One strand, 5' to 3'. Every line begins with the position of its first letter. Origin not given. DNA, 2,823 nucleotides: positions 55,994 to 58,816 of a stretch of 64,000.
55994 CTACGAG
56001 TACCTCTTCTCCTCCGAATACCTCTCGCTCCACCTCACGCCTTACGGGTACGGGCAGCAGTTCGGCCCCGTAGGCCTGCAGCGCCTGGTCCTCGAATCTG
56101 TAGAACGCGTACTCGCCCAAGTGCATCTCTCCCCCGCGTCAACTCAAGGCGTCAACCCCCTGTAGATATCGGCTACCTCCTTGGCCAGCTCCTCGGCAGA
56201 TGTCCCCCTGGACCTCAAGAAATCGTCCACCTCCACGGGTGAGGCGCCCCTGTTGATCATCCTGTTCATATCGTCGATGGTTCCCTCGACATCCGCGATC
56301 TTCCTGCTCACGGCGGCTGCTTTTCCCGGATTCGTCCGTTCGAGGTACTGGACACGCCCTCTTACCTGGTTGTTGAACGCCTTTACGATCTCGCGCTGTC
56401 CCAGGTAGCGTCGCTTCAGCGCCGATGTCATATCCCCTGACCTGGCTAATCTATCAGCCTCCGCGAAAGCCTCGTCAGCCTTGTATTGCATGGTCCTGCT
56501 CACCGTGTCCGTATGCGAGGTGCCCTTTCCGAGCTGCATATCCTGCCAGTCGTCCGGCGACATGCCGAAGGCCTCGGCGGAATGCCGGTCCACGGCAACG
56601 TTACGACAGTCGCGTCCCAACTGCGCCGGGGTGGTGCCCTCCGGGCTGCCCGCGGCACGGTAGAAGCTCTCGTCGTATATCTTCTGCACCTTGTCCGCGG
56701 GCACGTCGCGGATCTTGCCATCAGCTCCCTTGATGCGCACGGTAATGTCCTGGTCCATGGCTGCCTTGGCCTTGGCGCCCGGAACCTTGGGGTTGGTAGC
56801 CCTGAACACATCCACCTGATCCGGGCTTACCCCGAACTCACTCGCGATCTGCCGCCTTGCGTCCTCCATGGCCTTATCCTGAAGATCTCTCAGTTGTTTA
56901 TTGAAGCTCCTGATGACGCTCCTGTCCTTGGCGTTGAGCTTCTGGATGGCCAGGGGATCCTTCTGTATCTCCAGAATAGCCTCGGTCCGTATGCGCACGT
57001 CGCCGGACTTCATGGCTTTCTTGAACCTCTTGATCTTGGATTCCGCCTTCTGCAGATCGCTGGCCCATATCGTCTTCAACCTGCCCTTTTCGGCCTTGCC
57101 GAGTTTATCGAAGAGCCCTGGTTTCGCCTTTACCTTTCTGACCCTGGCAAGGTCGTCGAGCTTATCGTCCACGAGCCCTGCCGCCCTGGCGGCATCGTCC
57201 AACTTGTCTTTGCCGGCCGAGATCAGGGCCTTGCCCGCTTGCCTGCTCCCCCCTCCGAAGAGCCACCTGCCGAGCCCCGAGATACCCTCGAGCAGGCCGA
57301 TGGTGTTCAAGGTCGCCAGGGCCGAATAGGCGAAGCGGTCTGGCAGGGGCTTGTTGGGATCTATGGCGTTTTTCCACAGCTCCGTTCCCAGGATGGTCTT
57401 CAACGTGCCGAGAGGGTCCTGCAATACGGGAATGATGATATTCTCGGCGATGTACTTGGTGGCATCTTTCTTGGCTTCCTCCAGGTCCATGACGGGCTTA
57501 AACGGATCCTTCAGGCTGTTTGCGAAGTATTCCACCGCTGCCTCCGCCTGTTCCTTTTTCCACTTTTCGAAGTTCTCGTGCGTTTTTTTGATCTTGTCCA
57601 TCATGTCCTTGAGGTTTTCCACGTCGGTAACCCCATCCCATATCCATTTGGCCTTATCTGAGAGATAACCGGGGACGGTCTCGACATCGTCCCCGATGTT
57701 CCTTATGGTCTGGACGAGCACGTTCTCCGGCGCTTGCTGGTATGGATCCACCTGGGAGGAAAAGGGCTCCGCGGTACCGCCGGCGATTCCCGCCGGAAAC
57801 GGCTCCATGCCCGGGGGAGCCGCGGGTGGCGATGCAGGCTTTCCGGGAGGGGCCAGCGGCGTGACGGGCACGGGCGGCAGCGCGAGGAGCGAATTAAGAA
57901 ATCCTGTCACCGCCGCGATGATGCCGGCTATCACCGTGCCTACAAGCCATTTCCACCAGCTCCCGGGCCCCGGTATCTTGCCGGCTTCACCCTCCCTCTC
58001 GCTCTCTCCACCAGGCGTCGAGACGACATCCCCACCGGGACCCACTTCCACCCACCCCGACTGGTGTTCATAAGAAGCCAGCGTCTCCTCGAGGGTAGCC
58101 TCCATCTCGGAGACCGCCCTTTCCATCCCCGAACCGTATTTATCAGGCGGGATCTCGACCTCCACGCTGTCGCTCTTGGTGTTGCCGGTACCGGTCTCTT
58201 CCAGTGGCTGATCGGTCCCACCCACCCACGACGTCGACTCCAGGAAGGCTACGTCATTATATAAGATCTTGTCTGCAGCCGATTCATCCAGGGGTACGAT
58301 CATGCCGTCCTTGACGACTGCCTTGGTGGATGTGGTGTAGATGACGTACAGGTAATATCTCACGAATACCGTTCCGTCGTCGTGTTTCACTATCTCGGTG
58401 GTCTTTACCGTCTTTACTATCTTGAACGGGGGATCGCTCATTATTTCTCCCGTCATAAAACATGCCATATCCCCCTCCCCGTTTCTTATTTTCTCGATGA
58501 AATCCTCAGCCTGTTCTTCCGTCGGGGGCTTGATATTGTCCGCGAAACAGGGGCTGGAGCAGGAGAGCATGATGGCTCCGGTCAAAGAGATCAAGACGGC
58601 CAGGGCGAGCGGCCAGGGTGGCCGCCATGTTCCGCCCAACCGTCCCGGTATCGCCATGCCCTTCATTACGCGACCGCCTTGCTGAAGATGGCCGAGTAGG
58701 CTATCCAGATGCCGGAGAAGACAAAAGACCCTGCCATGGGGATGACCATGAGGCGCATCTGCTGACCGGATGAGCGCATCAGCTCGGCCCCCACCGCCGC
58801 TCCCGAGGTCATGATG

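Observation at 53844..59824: Six-gene minus-strand cluster: two membrane proteins, an 838-aa secreted/anchored protein of unknown fold, a TPR-triple-zinc-ribbon protein and a zinc-ribbon membrane protein with duplicated domain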

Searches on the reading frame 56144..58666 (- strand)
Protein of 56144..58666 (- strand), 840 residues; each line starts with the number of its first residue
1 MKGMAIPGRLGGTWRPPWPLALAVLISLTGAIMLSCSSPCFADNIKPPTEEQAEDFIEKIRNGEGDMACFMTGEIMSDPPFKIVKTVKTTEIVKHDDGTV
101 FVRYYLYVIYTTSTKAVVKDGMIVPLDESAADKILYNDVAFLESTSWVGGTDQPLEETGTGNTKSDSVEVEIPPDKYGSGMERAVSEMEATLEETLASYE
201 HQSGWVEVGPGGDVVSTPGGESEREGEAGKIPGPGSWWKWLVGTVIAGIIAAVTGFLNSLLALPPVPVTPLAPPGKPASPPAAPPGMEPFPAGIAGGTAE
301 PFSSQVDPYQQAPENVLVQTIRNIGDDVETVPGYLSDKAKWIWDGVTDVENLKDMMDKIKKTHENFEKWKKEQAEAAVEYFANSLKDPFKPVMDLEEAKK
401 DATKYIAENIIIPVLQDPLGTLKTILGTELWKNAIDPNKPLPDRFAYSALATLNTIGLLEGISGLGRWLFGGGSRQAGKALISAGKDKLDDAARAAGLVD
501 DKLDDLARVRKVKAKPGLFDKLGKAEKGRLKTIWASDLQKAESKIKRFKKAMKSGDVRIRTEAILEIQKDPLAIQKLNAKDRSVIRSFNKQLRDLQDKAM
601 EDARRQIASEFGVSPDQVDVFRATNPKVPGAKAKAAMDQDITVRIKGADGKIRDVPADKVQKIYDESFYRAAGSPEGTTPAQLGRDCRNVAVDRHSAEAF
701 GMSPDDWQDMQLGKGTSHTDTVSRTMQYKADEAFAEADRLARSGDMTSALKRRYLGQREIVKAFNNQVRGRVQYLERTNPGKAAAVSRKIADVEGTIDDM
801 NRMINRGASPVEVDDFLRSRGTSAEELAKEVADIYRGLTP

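Call 3: search_protein_families(library=pfam, proteins=[window:56144-58666:-], max_evalue=0.1)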
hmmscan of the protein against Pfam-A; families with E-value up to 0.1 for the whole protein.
window:56144-58666:- (840 aa): 1 family
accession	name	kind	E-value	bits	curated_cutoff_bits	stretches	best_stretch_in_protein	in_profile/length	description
PF07464.16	ApoLp-III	-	0.058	14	36.3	0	757-809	20-72/146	Apolipophorin-III precursor (apoLp-III)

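Call 4: search_protein_families(library=ncbifam, proteins=[window:56144-58666:-], max_evalue=0.1)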
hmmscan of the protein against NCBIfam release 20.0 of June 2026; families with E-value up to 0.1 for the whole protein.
window:56144-58666:- (840 aa): 3 families
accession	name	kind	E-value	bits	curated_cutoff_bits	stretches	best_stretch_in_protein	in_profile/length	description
TIGR04533.1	cyanosortB_assc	equivalog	0.0053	16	65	1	328-375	23-67/221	cyanoexosortase B system-associated protein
TIGR00103.1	DNA_YbaB_EbfC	equivalog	0.076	13.1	49.45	0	350-381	6-37/104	YbaB/EbfC family nucleoid-associated protein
NF047541.1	telomere_Tpg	equivalog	0.078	12.9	90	0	578-644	12-77/183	telomere-protecting terminal protein Tpg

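Call 5: find_homologous_proteins(query=window:56144-58666:-)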
Query window:56144-58666:- (840 aa): 6 proteins with E <= 0.001 among 8000 candidates.
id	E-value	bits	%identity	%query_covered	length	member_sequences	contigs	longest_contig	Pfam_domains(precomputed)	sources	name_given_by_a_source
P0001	0.0e+0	1837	100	97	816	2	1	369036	-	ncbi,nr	ncbi:MAG: hypothetical protein H5T73_01405 [Actinobacteria bacterium]|nr:hypothetical protein [Actin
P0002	7.7e-210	718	53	73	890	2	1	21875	-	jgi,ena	-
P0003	6.5e-92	328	48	36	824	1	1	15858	-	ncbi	-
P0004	2.9e-84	302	46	35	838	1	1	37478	-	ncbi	ncbi:MAG: hypothetical protein AB1384_14820 [Actinomycetota bacterium]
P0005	2.7e-38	150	35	34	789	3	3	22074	-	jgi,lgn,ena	jgi:hypothetical protein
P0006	1.1e-11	62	26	53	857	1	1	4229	-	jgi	-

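Call 6: search_protein_families(library=padloc, proteins=[window:56144-58666:-], max_evalue=0.1)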
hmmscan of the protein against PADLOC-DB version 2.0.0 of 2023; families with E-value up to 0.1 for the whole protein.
window:56144-58666:- (840 aa): 1 family
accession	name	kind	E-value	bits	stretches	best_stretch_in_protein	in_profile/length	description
PDLC00780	Cyclase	-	0.016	12.3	1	313-382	257-319/388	oligonucleotide-cyclase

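Call 7: find_encoding_contigs(protein=P0002, flank=8000, max_places=3)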
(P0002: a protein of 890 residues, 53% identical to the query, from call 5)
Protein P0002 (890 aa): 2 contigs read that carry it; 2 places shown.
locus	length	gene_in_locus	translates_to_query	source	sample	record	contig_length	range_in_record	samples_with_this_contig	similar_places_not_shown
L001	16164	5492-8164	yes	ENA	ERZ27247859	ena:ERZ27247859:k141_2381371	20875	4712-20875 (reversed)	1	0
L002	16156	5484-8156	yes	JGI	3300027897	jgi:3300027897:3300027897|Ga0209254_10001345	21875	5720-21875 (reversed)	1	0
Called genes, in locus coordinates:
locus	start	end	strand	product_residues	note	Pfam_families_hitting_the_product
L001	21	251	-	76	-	-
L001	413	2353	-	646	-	PF01522:Polysacc_deac_1, PF18986:DUF5719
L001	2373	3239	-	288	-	PF00850:Hist_deacetyl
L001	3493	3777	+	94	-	PF08734:GYD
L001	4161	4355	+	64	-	-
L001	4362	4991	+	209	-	PF04893:Yip1 (weak)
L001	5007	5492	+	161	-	-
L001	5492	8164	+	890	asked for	-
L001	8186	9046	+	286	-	PF13428:TPR_14 (faint), PF14559:TPR_19 (faint), PF12773:DZR, PF13240:Zn_Ribbon_1 (weak), PF13240:Zn_Ribbon_1 (weak), PF13248:Zn_ribbon_3 (weak), PF12773:DZR, PF13240:Zn_Ribbon_1 (weak), +3 more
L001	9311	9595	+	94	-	PF08734:GYD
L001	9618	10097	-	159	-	-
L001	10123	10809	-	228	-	PF00535:Glycos_transf_2, PF10111:Glyco_tranf_2_2 (weak), PF13641:Glyco_tranf_2_3 (weak)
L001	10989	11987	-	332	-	PF01073:3Beta_HSD, PF01370:Epimerase, PF02719:Polysacc_synt_2, PF04321:RmlD_sub_bind, PF07993:NAD_binding_4 (weak), PF16363:GDP_Man_Dehyd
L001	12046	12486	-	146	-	PF00908:dTDP_sugar_isom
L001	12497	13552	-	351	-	PF00483:NTP_transferase, PF12804:NTP_transf_3, PF25087:GMPPB_C (faint)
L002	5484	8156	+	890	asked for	-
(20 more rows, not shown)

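Call 8: find_encoding_contigs(protein=P0003, flank=8000, max_places=3)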
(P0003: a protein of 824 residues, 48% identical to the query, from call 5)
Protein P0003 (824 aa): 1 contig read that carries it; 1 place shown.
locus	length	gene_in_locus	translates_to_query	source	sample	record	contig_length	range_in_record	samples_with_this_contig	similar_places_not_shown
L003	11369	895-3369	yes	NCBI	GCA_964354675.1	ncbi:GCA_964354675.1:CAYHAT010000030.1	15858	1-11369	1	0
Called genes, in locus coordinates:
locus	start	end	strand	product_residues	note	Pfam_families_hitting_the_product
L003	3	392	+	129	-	?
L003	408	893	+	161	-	-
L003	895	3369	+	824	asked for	-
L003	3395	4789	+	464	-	PF18912:DZR_2 (faint), PF24460:DUF7575 (faint), PF12773:DZR, PF13240:Zn_Ribbon_1, PF13248:Zn_ribbon_3 (weak)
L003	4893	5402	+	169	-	PF13240:Zn_Ribbon_1 (weak)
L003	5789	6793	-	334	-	PF01557:FAA_hydrolase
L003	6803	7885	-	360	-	PF00753:Lactamase_B, PF19583:ODP (faint)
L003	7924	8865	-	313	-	PF02737:3HCDH_N, PF03446:NAD_binding_2 (weak), PF00725:3HCDH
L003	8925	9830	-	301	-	PF10340:Say1_Mug180, PF20434:BD-FAE, PF07859:Abhydrolase_3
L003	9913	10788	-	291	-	PF04909:Amidohydro_2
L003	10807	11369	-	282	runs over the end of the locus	PF00106:adh_short, PF08659:KR, PF13561:adh_short_C2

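Call 9: find_encoding_contigs(protein=P0004, flank=8000, max_places=3)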
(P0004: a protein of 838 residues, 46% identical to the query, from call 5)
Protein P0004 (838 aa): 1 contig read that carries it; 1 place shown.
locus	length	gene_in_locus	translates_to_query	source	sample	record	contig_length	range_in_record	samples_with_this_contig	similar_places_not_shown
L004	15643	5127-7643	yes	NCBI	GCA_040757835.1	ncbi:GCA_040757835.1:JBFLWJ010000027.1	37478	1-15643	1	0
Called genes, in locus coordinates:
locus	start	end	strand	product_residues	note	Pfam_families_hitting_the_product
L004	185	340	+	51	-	PF12476:DUF3696 (weak)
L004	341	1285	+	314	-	-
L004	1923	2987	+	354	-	PF09952:AbiEi_2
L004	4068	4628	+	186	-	PF04893:Yip1 (faint)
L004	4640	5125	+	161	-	-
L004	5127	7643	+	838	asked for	-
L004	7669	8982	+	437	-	PF12773:DZR, PF24460:DUF7575 (faint), PF13240:Zn_Ribbon_1 (faint), PF13248:Zn_ribbon_3 (faint)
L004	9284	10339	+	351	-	PF12870:DUF4878 (faint)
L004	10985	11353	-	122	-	PF18480:DUF5615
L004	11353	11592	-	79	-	PF04255:DUF433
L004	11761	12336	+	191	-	-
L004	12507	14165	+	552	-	PF13589:HATPase_c_3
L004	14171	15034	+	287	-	-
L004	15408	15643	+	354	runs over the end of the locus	PF09952:AbiEi_2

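Call 10: find_encoding_contigs(protein=P0005, flank=8000, max_places=3)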
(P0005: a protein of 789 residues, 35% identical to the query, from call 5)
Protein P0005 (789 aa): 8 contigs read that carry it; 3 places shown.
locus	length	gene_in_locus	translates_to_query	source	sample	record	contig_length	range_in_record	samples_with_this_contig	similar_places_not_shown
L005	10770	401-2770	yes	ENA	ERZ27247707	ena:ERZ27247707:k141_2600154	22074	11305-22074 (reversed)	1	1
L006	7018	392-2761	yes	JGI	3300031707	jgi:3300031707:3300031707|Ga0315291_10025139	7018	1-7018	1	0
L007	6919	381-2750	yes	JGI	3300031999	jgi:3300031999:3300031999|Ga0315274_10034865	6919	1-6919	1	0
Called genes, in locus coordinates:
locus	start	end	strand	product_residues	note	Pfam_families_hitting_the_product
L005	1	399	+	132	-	?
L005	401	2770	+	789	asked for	-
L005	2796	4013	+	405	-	-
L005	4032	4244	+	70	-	-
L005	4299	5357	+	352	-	PF13240:Zn_Ribbon_1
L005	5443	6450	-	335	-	PF01557:FAA_hydrolase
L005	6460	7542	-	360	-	PF00753:Lactamase_B, PF19583:ODP (faint)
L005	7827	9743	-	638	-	PF09826:Beta_propel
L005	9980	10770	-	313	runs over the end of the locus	PF02737:3HCDH_N, PF03446:NAD_binding_2 (faint), PF00725:3HCDH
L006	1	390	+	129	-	?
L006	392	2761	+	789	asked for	-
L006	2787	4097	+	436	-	PF24460:DUF7575 (faint), PF12773:DZR (weak), PF13240:Zn_Ribbon_1 (faint)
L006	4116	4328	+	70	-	-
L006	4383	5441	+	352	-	PF13240:Zn_Ribbon_1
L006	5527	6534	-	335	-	PF01557:FAA_hydrolase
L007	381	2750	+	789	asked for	-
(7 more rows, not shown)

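Call 19: find_encoding_contigs(protein=P0006, flank=8000, max_places=3)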
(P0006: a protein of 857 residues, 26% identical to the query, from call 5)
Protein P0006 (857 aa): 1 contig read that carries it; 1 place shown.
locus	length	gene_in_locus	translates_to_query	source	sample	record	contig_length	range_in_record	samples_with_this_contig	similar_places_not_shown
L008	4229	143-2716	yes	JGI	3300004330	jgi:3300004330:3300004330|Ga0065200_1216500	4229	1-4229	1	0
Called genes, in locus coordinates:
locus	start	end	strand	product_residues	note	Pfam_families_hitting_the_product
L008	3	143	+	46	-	?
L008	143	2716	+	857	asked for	-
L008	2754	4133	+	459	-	PF17032:Zn_ribbon_15 (faint), PF18912:DZR_2 (faint), PF13248:Zn_ribbon_3 (faint), PF14803:Zn_ribbon_Nudix (faint), PF24460:DUF7575 (faint), PF12773:DZR, PF13240:Zn_Ribbon_1 (weak)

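Call 22: search_solved_structures(query=A1, max_evalue=10)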
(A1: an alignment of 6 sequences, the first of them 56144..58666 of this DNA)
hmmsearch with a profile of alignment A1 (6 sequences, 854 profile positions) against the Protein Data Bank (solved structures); distinct sequences matched with E-value up to 10: 1.
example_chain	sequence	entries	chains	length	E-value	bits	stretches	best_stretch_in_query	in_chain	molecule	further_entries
7jh6_A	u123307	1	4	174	3.1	9.1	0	532-607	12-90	Two-domain di-Zn(II) and porphyrin-binding protein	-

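Call 25: search_protein_representatives(alignment_id=A1)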
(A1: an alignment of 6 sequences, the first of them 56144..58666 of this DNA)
Query: 6 sequences, 854 profile positions. Proteins with E-value up to 0.001 (for the whole library): 223; up to 1e-10: 120; up to 1e-30: 46. The best 150 are listed.
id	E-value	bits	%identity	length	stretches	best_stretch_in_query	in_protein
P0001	0.0e+00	1124.9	-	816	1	21-854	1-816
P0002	0.0e+00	1077.9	-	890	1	1-854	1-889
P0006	1.0e-276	937.1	-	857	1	1-852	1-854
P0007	2.0e-242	823.6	-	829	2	295-854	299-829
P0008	1.1e-228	778.2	-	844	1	2-854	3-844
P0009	2.8e-194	664.4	-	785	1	12-854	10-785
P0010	8.5e-169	580.1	-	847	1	9-854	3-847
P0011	1.1e-167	576.4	-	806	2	332-854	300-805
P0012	2.9e-152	525.4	-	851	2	365-853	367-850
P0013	9.7e-149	513.7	-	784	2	365-851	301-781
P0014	7.6e-112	391.7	-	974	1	222-854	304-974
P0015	9.6e-111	388.0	-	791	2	348-853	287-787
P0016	2.4e-104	366.8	-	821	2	339-850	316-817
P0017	5.7e-97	342.4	-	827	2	298-853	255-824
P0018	2.2e-90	320.6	-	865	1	7-854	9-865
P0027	7.8e-71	256.0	-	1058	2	424-839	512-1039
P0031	7.5e-55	203.1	-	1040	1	432-847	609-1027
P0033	5.6e-50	187.0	-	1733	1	524-847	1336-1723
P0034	5.1e-49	183.8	-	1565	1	524-847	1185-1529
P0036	5.3e-47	177.1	-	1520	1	357-846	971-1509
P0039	7.7e-41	156.8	-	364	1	534-847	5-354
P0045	3.4e-37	144.7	-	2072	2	521-847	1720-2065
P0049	2.2e-31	125.4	-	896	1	341-835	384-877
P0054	4.6e-25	104.6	-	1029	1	424-836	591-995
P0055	1.1e-24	103.4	-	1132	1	420-833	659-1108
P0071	8.4e-19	83.8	-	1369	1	524-847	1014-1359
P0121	2.5e-11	59.1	-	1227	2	340-610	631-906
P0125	1.6e-10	56.4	-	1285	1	563-813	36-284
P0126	1.7e-10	56.4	-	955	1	428-834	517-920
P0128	1.9e-10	56.2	-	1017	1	352-847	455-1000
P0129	2.1e-10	56.1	-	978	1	390-553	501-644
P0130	2.2e-10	56.0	-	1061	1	382-836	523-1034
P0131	2.4e-10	55.9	-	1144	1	558-847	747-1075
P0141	1.6e-09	53.2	-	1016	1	564-845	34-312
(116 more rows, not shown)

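Call 28: search_protein_families(library=pfam, proteins=[P0033, P0034, P0036, P0045, P0125, P0027], max_evalue=0.001)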
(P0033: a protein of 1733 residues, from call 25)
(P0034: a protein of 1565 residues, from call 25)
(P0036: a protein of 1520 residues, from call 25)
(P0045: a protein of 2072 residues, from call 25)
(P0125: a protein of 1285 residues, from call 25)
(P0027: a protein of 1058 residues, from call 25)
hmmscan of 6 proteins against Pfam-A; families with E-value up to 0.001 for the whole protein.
P0033 (1733 aa): 0 families

P0034 (1565 aa): 0 families

P0036 (1520 aa): 0 families

P0045 (2072 aa): 0 families

P0125 (1285 aa): 4 families
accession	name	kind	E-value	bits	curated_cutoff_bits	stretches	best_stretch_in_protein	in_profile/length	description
PF12796.13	Ank_2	-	1.4e-08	35.6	27.3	0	1180-1225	41-84/90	Ankyrin repeats (3 copies)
PF00023.36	Ank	-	4.7e-06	27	21.1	0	1181-1197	15-31/33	Ankyrin repeat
PF22433.2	MtxA_IG-like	-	1.6e-05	25.1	26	0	680-731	24-72/83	Magnetotaxis protein MtxA, Immunoglobulin-like domain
PF13637.12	Ank_4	-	0.00015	22.5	22.7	0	1084-1117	3-36/50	Ankyrin repeats (many copies)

P0027 (1058 aa): 0 families

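Call 37: search_protein_families(library=pfam, proteins=[P0049, P0054, P0055, P0121, P0126, P0128, P0130, P0131, P0129], max_evalue=0.01)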
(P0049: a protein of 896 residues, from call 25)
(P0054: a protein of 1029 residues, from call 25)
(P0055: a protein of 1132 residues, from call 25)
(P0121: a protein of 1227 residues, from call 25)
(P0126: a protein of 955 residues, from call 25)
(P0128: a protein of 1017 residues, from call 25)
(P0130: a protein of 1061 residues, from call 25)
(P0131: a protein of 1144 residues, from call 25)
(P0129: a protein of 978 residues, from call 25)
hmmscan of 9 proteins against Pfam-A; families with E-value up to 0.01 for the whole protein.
P0049 (896 aa): 0 families

P0054 (1029 aa): 1 family
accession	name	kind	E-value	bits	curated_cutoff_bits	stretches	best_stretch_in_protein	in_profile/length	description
PF06271.18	RDD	-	4.4e-10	40.4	24.1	1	8-144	1-136/137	RDD family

P0055 (1132 aa): 2 families
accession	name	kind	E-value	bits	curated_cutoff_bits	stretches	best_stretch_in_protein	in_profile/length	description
PF13248.11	Zn_ribbon_3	-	2.9e-05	23.8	27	1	1-23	2-24/26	zinc-ribbon domain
PF13240.11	Zn_Ribbon_1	-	4.9e-05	23.4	25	1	3-23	1-21/23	zinc-ribbon domain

P0121 (1227 aa): 3 families
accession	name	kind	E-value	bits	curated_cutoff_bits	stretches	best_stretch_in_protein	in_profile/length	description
PF13240.11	Zn_Ribbon_1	-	1.3e-05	25.3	25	1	4-24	2-22/23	zinc-ribbon domain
PF12773.13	DZR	-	0.00012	22.6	27.3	1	4-26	1-23/45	Double zinc ribbon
PF13248.11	Zn_ribbon_3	-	0.0086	16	27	0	3-25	4-26/26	zinc-ribbon domain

P0126 (955 aa): 0 families

P0128 (1017 aa): 0 families

P0130 (1061 aa): 0 families

P0131 (1144 aa): 0 families

P0129 (978 aa): 0 families

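Call 40: search_protein_families(library=phrogs, proteins=[window:56144-58666:-], max_evalue=0.01)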
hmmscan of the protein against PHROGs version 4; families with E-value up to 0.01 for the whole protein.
window:56144-58666:- (840 aa): 0 families

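Call 44: find_related_loci(query=A1, collection=genome_contigs, flank=8000)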
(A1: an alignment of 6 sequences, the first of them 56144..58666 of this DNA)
Query A1 (840 aa) in genome_contigs; peptide patterns used: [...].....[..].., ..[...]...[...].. (x = any residue, [..] = any of these).
74 stretches matched a pattern; 10 encode a relative of the query (tblastn E <= 1e-3); 10 distinct loci.
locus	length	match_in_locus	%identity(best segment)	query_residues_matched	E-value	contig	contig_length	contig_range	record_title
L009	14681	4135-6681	42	24-840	0e+0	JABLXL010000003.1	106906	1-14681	MAG: Actinomycetota bacterium isolate Ch49 contig3, whole genome shotgun sequence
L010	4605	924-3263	36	19-839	2e-138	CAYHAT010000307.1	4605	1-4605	MAG TPA_asm: uncultured Actinomycetota bacterium isolate ERP119294_co1_319 genome assembly, contig: NODE_30913_length_46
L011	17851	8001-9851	38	221-839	2e-122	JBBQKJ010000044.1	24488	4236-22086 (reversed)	MAG: Candidatus Geothermincolia bacterium isolate Co_metawrap_610 Cmw_610_k141_11062597_length_24488_cov_13.9957, whole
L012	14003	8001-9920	35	222-838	4e-98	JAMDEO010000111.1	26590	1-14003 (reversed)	MAG: Actinomycetota bacterium isolate FK_Sedi_B_Bin.10 NODE_5771_length_26590_cov_1.97464, whole genome shotgun sequence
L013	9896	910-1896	48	7-312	3e-78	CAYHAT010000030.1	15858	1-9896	MAG TPA_asm: uncultured Actinomycetota bacterium isolate ERP119294_co1_319 genome assembly, contig: NODE_4776_length_158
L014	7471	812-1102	56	215-322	5e-22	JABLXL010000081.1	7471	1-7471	MAG: Actinomycetota bacterium isolate Ch49 contig81, whole genome shotgun sequence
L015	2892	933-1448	34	219-372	1e-17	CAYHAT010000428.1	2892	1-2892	MAG TPA_asm: uncultured Actinomycetota bacterium isolate ERP119294_co1_319 genome assembly, contig: NODE_67610_length_28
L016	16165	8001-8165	55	220-269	4e-11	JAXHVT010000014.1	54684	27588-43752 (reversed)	MAG: Actinomycetota bacterium isolate MAG84_tar_biofilm MAG84_14, whole genome shotgun sequence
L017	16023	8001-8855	30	19-312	5e-10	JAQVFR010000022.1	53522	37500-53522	MAG: Actinomycetota bacterium isolate STE_163 NODE_1034_length_53522_cov_6.202060_Sandtown_E, whole genome shotgun seque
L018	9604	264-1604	33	230-673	7e-9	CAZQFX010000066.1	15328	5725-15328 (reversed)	MAG TPA_asm: uncultured Actinomycetota bacterium isolate SRP257756_co1_219 genome assembly, contig: NODE_3373_length_153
